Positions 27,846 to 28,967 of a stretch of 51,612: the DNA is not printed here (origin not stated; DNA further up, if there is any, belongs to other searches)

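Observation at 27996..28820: Orphan cytoplasmic protein with three cysteine clusters (zinc ribbon, TRASH-like CxxC...CxxxC, terminal C-x5-C-x2-C-x2-C) inside the exporter operon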

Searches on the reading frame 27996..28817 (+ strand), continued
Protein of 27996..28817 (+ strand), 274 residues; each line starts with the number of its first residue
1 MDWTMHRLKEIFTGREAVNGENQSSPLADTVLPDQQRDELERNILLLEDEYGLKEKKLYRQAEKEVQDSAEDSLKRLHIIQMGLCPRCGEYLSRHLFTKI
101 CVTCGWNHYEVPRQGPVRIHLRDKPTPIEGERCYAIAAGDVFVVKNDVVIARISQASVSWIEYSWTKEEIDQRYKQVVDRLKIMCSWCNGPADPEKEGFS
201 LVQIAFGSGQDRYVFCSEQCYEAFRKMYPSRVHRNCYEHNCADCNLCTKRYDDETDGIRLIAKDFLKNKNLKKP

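Call 30: find_related_loci(query=A2, collection=genome_contigs, flank=10000)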
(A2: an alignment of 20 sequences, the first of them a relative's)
Query A2 (274 aa) in genome_contigs; peptide patterns used: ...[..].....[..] (x = any residue, [..] = any of these).
152 stretches matched a pattern; 150 encode a relative of the query (tblastn E <= 1e-3); the best 80 are kept; 80 distinct loci.
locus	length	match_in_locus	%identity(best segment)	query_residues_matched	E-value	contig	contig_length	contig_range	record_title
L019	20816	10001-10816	67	2-273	1e-128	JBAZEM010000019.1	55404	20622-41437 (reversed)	MAG: Kiritimatiellia bacterium isolate SO_2017_LW3_126 NODE_1183_length_55404_cov_9.067026_LW162_2017, whole genome shot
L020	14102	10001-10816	66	2-273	1e-128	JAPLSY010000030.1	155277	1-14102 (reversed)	MAG: Kiritimatiellaeota bacterium isolate LacPavin_0419_WC90_MAG_56_158 LacPavin_0419_WC90_scaffold_289933, whole genome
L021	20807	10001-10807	67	5-273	1e-128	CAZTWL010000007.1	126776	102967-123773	MAG TPA_asm: uncultured Verrucomicrobiota bacterium isolate SRP192927_co3_754 genome assembly, contig: NODE_145_length_1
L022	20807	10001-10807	66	5-273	3e-128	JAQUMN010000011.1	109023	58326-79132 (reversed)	MAG: Kiritimatiellae bacterium isolate STD1_155 NODE_366_length_109023_cov_6.665057_Sandtown_D1, whole genome shotgun se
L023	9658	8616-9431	67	2-273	4e-128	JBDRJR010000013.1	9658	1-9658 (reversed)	MAG: Verrucomicrobiota bacterium isolate MEGAHIT-group-1.662 k141_13274829, whole genome shotgun sequence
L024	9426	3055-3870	66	2-273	1e-127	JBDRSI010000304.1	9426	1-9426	MAG: Verrucomicrobiota bacterium isolate MEGAHIT-group-3.139 k141_204288, whole genome shotgun sequence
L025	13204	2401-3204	67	5-272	2e-127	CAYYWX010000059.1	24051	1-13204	MAG TPA_asm: uncultured Verrucomicrobiota bacterium isolate SRP062349_co5_140 genome assembly, contig: NODE_588_length_2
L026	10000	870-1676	66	5-273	6e-127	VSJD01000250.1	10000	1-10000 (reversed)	MAG: Kiritimatiellaeota bacterium isolate MMG_102_bin48 contig00089.7, whole genome shotgun sequence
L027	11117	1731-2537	65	5-273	3e-126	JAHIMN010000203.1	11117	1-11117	MAG: Verrucomicrobia bacterium isolate KR13_N2.mb.73 KR13_N2.mb.73_k141_265562, whole genome shotgun sequence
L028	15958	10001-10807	65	4-272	2e-125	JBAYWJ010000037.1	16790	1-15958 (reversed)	MAG: Kiritimatiellia bacterium isolate SO_2016_LW3_80 scaffold04888_LW162_2016, whole genome shotgun sequence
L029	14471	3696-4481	63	4-265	3e-120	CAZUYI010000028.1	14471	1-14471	MAG TPA_asm: uncultured Verrucomicrobiota bacterium isolate SRP192927_co7_636 genome assembly, contig: NODE_8025_length_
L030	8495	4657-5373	68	27-265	2e-119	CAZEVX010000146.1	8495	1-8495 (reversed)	MAG TPA_asm: uncultured Verrucomicrobiota bacterium isolate SRP263991_co1_91 genome assembly, contig: NODE_13946_length_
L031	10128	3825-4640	61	5-273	6e-117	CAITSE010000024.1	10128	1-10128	MAG: uncultured Lentisphaerae bacterium isolate AM-2014_bin-3387 genome assembly, contig: bin-3387:024/376, whole genome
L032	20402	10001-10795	59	5-269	1e-115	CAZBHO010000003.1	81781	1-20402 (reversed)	MAG TPA_asm: uncultured Verrucomicrobiota bacterium isolate binchicken_co135_28 genome assembly, contig: NODE_690_length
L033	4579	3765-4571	59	5-274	2e-114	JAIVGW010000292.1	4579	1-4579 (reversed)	MAG: Lentisphaerae bacterium isolate MAG34 MTG34_10126, whole genome shotgun sequence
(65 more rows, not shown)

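Call 49: find_encoding_contigs(protein=P0124, flank=8000, max_places=2)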
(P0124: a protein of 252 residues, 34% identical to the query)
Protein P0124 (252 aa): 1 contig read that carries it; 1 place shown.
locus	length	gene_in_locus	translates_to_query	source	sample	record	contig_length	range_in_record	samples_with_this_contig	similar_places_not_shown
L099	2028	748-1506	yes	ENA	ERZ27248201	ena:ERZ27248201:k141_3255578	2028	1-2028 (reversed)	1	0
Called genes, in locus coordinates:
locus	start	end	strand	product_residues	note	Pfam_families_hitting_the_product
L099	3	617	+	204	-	?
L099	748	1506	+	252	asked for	-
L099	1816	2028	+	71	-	?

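Call 50: find_encoding_contigs(protein=P0132, flank=8000, max_places=2)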
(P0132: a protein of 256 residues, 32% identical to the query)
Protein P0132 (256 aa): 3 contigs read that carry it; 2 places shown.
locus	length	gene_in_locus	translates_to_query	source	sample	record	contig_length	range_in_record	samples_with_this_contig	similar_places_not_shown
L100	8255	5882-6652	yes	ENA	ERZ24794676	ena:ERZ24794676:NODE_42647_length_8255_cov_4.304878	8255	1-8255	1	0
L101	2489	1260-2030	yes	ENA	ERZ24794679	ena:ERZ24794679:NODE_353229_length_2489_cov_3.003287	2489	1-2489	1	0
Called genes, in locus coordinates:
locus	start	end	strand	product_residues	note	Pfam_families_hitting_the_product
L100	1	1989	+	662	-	?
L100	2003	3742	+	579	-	PF00664:ABC_membrane, PF00005:ABC_tran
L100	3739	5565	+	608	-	PF00664:ABC_membrane, PF00005:ABC_tran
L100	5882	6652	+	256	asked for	-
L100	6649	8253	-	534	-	?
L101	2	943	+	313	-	?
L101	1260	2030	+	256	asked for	-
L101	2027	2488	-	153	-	?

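Call 51: find_encoding_contigs(protein=P0126, flank=8000, max_places=2)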
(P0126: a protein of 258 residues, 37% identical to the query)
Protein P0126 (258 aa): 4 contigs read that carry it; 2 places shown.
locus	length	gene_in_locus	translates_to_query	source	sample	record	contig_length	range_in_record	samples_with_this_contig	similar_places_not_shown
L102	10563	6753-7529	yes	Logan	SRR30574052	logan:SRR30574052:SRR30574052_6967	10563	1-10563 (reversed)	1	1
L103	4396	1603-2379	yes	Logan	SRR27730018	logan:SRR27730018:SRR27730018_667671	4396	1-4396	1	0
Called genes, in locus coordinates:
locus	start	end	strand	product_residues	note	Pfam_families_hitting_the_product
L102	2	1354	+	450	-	?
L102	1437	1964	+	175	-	PF02700:PurS (faint)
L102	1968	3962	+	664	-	PF00580:UvrD-helicase, PF13086:AAA_11 (faint), PF13245:AAA_19, PF01443:Viral_helicase1 (faint), PF13361:UvrD_C, PF13538:UvrD_C_2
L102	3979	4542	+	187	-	PF08207:EFP_N, PF01132:EFP, PF09285:Elong-fact-P_C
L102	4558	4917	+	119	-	-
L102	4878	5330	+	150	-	PF01029:NusB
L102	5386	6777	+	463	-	PF02878:PGM_PMM_I, PF02879:PGM_PMM_II, PF02880:PGM_PMM_III, PF00408:PGM_PMM_IV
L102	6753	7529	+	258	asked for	-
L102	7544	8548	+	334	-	-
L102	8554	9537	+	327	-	PF02463:SMC_N (faint), PF00005:ABC_tran, PF13304:AAA_21, PF08352:oligo_HPY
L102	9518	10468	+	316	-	PF02463:SMC_N (weak), PF00005:ABC_tran, PF13304:AAA_21 (faint), PF08352:oligo_HPY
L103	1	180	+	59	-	?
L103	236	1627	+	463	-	PF02878:PGM_PMM_I, PF02879:PGM_PMM_II, PF02880:PGM_PMM_III, PF00408:PGM_PMM_IV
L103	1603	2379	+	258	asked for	-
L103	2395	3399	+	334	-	-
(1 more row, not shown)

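Call 52: find_encoding_contigs(protein=P0127, flank=8000, max_places=2)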
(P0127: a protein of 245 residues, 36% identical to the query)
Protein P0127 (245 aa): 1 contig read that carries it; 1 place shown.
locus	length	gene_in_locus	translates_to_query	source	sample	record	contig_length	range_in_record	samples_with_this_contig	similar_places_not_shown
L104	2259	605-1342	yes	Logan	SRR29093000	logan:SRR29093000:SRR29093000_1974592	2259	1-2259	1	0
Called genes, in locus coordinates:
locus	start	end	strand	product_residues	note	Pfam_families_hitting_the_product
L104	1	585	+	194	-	?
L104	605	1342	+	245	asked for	-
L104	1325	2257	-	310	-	?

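Call 53: find_encoding_contigs(protein=P0134, flank=8000, max_places=2)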
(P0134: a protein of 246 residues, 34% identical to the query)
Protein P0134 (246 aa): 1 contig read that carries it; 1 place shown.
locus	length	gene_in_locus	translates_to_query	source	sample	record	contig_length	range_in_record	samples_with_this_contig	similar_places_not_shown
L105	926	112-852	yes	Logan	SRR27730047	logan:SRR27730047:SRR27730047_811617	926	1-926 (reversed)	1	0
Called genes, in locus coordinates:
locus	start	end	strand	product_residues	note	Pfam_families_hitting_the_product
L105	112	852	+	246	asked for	-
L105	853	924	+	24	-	?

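Call 54: find_encoding_contigs(protein=P0128, flank=8000, max_places=2)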
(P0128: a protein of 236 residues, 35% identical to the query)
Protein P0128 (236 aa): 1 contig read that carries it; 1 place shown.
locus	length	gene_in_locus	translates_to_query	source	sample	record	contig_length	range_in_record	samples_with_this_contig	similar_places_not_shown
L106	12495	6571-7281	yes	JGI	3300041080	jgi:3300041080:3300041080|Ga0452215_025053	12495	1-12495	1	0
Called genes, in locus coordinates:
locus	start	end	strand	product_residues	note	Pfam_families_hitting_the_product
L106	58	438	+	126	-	PF04011:LemA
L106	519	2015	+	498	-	PF01435:Peptidase_M48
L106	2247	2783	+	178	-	PF16697:Yop-YscD_cpl, PF00498:FHA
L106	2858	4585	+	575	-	PF00664:ABC_membrane, PF00005:ABC_tran, PF02463:SMC_N (faint), PF13401:AAA_22 (faint)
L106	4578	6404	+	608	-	PF00664:ABC_membrane, PF00005:ABC_tran, PF02463:SMC_N (faint)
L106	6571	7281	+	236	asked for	-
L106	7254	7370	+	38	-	-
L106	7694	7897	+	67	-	PF01197:Ribosomal_L31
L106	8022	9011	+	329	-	PF00294:PfkB, PF08543:Phos_pyr_kin, PF01256:Carb_kinase (weak)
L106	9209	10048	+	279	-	PF00793:DAHP_synth_1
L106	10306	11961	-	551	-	PF00118:Cpn60_TCP1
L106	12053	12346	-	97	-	PF00166:Cpn10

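Call 56: find_homologous_proteins(query=L106:10306-11961:-, max_evalue=1e-100)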
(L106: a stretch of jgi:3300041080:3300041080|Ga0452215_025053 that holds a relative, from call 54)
Query L106:10306-11961:- (551 aa): 8000 proteins with E <= 1e-100 among 8000 candidates; the best 120 are listed.
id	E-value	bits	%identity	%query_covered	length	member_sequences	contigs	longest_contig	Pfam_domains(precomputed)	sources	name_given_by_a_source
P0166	0.0e+0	1158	100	100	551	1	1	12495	PF00118.30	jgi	jgi:chaperonin GroEL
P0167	2.8e-295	998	73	71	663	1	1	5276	PF00118.30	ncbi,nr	ncbi:MAG TPA: chaperonin GroEL, partial [Verrucomicrobiae bacterium]|nr:chaperonin GroEL [Verrucomic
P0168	5.5e-273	924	71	67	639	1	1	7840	PF00118.30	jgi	jgi:chaperonin GroEL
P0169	2.8e-267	905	77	96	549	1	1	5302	PF00118.30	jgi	jgi:chaperonin GroEL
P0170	1.8e-266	903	77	96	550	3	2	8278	PF00118.30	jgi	jgi:chaperonin GroEL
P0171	2.8e-266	902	77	96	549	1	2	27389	PF00118.30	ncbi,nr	ncbi:MAG: chaperonin GroEL [Chlamydiae bacterium]|nr:chaperonin GroEL [Chlamydiota bacterium] MBI326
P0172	4.0e-266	902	76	97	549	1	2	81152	PF00118.30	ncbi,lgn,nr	ncbi:MAG: chaperonin GroEL [Chlamydiae bacterium]|nr:chaperonin GroEL [Chlamydiota bacterium] MBI327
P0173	1.7e-264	896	78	92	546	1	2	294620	PF00118.30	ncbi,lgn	-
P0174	2.0e-264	896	75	96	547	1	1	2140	PF00118.30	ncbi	-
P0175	3.3e-264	895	75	96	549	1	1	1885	PF00118.30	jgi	jgi:chaperonin GroEL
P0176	4.8e-264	895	76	98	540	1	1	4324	PF00118.30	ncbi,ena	-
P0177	5.4e-264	895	77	97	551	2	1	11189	PF00118.30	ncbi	-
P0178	5.7e-264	895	77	96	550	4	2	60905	PF00118.30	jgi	-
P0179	8.5e-264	894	75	96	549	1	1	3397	PF00118.30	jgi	-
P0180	2.0e-263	893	74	96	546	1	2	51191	PF00118.30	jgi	jgi:chaperonin GroEL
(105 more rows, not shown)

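Call 59: search_protein_families(library=pfam, proteins=[L102:7544-8545:+, L100:1-1986:+, L099:3-614:+, L099:1816-2028:+, L104:1-582:+, L104:1328-2257:-, L100:6652-8253:-, L101:2-940:+], max_evalue=0.001)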
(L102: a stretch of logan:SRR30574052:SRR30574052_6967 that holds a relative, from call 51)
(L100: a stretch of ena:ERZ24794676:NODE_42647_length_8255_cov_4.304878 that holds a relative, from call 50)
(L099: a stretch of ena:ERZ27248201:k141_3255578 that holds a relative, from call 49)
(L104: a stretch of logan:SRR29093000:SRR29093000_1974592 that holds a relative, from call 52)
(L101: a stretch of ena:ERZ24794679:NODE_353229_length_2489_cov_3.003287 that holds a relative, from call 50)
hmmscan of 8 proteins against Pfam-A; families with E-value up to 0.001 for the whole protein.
L102:7544-8545:+ (334 aa): 0 families

L100:1-1986:+ (662 aa): 2 families
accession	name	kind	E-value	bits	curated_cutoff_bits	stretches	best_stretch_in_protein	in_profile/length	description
PF03449.20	GreA_GreB_N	-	1.5e-15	57.6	24.5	1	498-561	6-69/71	Transcription elongation factor, N-terminal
PF01272.25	GreA_GreB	-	1e-10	41.9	26.9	1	570-644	2-76/77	Transcription elongation factor, GreA/GreB, C-term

L099:3-614:+ (204 aa): 0 families

L099:1816-2028:+ (71 aa): 1 family
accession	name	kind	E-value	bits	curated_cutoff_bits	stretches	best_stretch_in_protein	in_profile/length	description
PF00188.32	CAP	-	0.00094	20.5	21.1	1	39-70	2-33/117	Cysteine-rich secretory protein family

L104:1-582:+ (194 aa): 1 family
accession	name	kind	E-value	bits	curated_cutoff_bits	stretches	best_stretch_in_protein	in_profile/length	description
PF00334.24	NDK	-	2.2e-18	66.9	27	1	1-122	44-135/135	Nucleoside diphosphate kinase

L104:1328-2257:- (310 aa): 2 families
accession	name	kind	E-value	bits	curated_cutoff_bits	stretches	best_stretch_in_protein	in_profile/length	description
PF00005.33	ABC_tran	-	7e-31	108.1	25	1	82-230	1-136/137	ABC transporter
PF02463.25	SMC_N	-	2.5e-07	30.8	40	1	147-272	135-210/220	RecF/RecN/SMC N terminal domain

L100:6652-8253:- (534 aa): 10 families
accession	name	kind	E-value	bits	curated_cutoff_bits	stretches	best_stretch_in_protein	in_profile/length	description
PF00059.27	Lectin_C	-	2.8e-17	63.8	22.6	1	426-529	3-104/107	Lectin C-type domain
PF07719.23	TPR_2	-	4.6e-07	29.9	27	0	69-101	2-34/34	Tetratricopeptide repeat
PF13428.12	TPR_14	-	6.6e-07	29.8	23.5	0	70-109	3-42/44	Tetratricopeptide repeat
PF00515.34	TPR_1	-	1.8e-05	24.8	27.8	0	68-101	1-34/34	Tetratricopeptide repeat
PF13431.12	TPR_17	-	4.3e-05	23.9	24.4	0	94-124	5-32/34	Tetratricopeptide repeat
PF12799.13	LRR_4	-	4.4e-05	24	27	0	240-279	4-43/44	Leucine Rich repeats (2 copies)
PF12895.13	ANAPC3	-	0.0003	21.4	27.2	0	61-125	15-79/82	Anaphase-promoting complex, cyclosome, subunit 3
PF14559.12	TPR_19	-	0.00041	21.1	25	0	57-109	10-66/68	Tetratricopeptide repeat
PF13432.12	TPR_16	-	0.00057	20.7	32.7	0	56-102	15-65/65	Tetratricopeptide repeat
PF13371.12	TPR_9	-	0.0006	20.2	35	1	79-138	6-65/73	Tetratricopeptide repeat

L101:2-940:+ (313 aa): 4 families
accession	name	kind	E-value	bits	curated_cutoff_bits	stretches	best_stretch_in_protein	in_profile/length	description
PF00005.33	ABC_tran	-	2.7e-30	106.2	25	1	92-239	1-135/137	ABC transporter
PF02463.25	SMC_N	-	7.9e-06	25.9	40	0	212-284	136-212/220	RecF/RecN/SMC N terminal domain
PF13304.12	AAA_21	-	2.1e-05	25.2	27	0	106-126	3-23/304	AAA domain, putative AbiEii toxin, Type IV TA system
PF13191.12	AAA_16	-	9.2e-05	23.4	32.6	1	101-257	24-158/167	AAA ATPase domain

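Call 72: search_protein_families(library=padloc, proteins=[window:27996-28817:+], max_evalue=0.1)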
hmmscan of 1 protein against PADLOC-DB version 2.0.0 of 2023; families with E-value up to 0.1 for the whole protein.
window:27996-28817:+ (274 aa): 0 families

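Call 73: search_protein_families(library=phrogs, proteins=[window:27996-28817:+], max_evalue=0.1)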
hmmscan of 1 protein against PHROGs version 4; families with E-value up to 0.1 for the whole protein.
window:27996-28817:+ (274 aa): 0 families
